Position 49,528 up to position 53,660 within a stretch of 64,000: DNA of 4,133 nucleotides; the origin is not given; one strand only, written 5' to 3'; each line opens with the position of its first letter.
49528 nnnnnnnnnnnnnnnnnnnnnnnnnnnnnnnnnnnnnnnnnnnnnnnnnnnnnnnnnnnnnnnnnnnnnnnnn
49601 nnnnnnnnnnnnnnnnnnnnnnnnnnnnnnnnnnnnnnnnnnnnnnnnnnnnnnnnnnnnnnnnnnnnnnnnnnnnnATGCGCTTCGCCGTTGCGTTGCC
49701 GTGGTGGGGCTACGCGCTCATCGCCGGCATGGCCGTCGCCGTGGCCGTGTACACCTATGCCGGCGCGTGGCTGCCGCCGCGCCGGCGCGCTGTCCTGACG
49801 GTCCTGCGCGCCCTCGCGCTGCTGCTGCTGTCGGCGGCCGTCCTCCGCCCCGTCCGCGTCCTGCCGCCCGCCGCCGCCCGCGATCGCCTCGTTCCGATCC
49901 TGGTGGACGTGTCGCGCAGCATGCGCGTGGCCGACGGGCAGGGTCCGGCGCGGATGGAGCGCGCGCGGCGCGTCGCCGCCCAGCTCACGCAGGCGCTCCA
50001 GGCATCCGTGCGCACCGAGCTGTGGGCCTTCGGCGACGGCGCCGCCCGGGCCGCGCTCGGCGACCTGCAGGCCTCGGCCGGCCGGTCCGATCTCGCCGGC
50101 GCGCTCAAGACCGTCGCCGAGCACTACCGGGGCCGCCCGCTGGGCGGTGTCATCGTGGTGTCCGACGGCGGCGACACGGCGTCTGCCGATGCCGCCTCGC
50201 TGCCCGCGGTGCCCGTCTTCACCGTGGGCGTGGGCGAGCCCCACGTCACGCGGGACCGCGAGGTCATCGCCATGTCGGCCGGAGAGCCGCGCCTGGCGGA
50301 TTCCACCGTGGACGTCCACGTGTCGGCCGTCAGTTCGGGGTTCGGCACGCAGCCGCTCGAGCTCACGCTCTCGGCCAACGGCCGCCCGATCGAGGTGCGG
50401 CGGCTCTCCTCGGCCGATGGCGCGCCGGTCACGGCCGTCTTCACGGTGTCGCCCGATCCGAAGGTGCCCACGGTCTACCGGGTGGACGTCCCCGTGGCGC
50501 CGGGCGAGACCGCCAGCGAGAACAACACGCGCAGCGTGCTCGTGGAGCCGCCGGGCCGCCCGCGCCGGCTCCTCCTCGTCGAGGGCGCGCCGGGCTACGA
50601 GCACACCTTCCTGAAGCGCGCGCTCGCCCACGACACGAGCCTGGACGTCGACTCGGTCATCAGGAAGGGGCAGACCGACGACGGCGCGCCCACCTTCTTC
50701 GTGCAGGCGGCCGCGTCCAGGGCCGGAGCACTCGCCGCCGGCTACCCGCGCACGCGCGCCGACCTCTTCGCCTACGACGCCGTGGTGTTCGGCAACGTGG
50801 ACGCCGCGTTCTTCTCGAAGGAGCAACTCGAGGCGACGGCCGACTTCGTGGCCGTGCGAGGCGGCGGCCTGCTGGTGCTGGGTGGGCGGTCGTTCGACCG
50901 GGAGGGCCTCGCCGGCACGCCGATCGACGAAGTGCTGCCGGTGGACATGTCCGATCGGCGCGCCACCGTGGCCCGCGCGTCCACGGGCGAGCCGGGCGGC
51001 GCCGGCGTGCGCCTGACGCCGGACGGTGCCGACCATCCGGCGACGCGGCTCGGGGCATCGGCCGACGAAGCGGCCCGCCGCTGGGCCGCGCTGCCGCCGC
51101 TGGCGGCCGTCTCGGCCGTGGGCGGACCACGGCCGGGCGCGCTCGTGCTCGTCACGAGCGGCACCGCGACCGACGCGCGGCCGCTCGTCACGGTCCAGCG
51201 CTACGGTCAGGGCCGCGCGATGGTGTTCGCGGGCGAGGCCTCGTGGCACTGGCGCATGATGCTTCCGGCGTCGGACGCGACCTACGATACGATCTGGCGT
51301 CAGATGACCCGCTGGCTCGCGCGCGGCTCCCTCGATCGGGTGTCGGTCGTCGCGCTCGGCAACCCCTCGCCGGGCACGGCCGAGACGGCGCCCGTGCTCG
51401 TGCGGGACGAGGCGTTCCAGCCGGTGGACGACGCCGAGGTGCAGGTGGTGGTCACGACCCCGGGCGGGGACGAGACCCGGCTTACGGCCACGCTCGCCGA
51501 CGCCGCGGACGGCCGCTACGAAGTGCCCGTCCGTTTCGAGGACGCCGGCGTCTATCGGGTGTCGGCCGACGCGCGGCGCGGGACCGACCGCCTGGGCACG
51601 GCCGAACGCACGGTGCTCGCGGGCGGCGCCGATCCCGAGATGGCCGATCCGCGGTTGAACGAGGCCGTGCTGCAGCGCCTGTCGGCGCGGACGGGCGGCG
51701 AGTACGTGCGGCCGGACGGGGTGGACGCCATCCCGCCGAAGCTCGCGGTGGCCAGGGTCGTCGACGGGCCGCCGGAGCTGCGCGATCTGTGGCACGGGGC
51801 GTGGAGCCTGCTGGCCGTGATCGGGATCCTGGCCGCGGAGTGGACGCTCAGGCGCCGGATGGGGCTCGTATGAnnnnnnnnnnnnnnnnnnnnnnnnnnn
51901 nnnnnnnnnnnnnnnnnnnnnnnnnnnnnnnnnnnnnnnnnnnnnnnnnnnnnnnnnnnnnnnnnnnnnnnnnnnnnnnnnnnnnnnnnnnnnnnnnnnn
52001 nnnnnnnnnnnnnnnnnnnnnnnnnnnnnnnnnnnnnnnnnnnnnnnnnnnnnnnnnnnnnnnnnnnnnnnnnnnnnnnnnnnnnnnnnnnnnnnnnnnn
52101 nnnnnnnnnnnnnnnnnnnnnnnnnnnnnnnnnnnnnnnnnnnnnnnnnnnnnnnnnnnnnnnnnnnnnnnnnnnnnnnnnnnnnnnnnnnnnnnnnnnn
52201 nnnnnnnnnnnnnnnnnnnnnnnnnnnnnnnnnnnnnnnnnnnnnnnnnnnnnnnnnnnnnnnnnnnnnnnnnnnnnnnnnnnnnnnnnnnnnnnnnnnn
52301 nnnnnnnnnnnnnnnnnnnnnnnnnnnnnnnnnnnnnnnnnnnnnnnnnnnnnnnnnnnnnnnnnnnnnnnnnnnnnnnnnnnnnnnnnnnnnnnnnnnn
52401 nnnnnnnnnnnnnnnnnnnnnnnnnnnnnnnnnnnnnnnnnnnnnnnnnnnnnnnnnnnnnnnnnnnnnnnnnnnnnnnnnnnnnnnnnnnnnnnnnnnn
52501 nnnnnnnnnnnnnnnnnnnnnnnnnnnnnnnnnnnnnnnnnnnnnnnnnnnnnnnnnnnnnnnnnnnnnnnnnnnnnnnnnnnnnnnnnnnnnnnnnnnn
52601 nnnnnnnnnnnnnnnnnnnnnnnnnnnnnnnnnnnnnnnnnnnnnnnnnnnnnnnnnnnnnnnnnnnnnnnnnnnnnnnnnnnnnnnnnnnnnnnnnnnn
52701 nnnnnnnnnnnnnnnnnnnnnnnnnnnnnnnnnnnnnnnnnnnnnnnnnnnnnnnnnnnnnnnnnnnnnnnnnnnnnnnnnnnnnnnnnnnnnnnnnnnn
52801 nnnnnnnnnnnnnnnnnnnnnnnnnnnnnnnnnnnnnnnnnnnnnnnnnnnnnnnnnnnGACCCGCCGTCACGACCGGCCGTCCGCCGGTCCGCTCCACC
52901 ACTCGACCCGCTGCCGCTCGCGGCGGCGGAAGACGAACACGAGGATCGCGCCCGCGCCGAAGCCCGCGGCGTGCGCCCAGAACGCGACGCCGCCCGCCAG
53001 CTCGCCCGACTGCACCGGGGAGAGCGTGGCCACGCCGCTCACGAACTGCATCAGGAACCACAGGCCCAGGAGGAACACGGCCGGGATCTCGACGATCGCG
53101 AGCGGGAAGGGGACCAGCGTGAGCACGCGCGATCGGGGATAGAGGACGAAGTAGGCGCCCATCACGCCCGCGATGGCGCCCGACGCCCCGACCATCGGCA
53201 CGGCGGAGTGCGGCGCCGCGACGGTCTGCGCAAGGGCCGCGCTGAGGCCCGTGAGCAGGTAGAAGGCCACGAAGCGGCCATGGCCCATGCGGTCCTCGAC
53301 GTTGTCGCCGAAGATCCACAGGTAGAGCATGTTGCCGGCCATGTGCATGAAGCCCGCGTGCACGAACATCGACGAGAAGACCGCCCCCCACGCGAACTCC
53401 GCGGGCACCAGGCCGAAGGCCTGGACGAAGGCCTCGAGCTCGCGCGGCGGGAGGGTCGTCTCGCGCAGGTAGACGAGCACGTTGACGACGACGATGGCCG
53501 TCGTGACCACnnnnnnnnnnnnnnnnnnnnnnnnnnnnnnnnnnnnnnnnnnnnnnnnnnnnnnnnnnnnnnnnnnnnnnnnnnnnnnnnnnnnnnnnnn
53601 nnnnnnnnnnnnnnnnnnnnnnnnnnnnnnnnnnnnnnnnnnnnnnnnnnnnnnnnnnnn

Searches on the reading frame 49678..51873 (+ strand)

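Call 28: search_protein_families(library=pfam, proteins=[window:49678-51873:+], max_evalue=0.001)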
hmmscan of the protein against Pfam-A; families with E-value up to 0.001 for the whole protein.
window:49678-51873:+ (731 aa): 4 families
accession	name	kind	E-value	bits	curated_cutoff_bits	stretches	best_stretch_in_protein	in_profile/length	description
PF07090.17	GATase1_like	-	1.8e-09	38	27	1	355-548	56-246/247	Putative glutamine amidotransferase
PF13519.12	VWA_2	-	1.2e-07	32.8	27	1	74-164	3-106/107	von Willebrand factor type A domain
PF13115.11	YtkA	-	4.2e-07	31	25.9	1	563-629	17-83/85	YtkA-like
PF24157.1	DUF7408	-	2.7e-05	24.7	27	0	364-428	36-93/174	Domain of unknown function (DUF7408)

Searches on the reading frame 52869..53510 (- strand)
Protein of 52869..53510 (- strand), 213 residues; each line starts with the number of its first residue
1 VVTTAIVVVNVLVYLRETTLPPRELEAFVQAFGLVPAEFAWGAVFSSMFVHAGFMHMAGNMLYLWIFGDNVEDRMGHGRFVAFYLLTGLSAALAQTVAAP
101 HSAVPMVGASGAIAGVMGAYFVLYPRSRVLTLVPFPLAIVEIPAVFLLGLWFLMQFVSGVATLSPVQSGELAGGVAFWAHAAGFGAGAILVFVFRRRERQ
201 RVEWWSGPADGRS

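Call 28: search_protein_families(library=pfam, proteins=[window:52869-53510:-], max_evalue=0.001)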
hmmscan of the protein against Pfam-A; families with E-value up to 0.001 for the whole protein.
window:52869-53510:- (213 aa): 1 family
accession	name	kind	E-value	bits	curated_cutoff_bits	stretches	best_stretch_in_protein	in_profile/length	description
PF01694.28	Rhomboid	-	5.4e-34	117.9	22.6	1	43-196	6-142/143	Rhomboid domain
